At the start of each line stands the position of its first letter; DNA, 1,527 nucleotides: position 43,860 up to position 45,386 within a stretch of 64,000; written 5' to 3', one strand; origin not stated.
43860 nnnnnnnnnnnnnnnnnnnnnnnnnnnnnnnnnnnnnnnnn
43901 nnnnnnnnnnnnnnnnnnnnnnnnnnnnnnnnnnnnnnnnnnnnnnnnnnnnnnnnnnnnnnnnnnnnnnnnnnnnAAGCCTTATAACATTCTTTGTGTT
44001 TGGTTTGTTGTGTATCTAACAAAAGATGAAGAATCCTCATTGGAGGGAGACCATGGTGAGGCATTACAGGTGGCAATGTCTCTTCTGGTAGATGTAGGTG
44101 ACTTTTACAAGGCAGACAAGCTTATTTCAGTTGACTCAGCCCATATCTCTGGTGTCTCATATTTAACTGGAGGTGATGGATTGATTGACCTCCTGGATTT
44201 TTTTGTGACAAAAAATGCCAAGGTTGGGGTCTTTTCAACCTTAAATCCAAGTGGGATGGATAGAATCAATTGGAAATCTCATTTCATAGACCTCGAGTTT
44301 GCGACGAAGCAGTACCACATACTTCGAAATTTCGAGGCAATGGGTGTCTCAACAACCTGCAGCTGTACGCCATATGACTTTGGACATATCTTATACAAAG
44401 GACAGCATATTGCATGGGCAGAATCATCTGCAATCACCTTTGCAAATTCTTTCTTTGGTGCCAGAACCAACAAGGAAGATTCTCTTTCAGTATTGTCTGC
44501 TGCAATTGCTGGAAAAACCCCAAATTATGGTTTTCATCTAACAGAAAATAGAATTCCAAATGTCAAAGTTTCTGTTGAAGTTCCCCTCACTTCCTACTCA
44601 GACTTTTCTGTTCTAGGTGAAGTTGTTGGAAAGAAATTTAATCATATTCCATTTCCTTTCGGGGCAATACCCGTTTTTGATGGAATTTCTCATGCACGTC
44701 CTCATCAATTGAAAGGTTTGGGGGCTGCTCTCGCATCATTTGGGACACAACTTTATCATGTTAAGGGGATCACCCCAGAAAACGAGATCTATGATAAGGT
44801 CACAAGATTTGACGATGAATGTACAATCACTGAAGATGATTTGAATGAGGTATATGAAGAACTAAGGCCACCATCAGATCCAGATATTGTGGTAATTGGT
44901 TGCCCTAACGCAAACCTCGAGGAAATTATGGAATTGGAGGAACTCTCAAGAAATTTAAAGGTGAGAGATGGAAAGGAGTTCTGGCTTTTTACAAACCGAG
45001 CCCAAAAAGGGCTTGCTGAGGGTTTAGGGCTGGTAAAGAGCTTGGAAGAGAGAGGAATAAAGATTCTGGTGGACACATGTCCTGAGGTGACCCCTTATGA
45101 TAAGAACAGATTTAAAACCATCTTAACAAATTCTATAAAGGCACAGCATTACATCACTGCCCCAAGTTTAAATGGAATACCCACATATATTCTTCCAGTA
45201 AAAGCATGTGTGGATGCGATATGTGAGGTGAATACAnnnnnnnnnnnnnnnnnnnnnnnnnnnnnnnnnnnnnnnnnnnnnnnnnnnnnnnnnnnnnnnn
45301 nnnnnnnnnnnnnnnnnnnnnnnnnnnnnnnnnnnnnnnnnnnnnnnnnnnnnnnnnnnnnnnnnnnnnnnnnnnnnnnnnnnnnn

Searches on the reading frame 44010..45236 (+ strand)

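Call 10: search_protein_families(library=pfam, proteins=[window:44010-45236:+], max_evalue=0.001)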
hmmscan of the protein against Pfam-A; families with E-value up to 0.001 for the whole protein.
window:44010-45236:+ (409 aa): 1 family
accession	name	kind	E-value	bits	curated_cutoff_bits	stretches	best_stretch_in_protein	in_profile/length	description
PF04412.18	AcnX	-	3e-122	408.6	31.5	1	1-401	1-399/400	Aconitase X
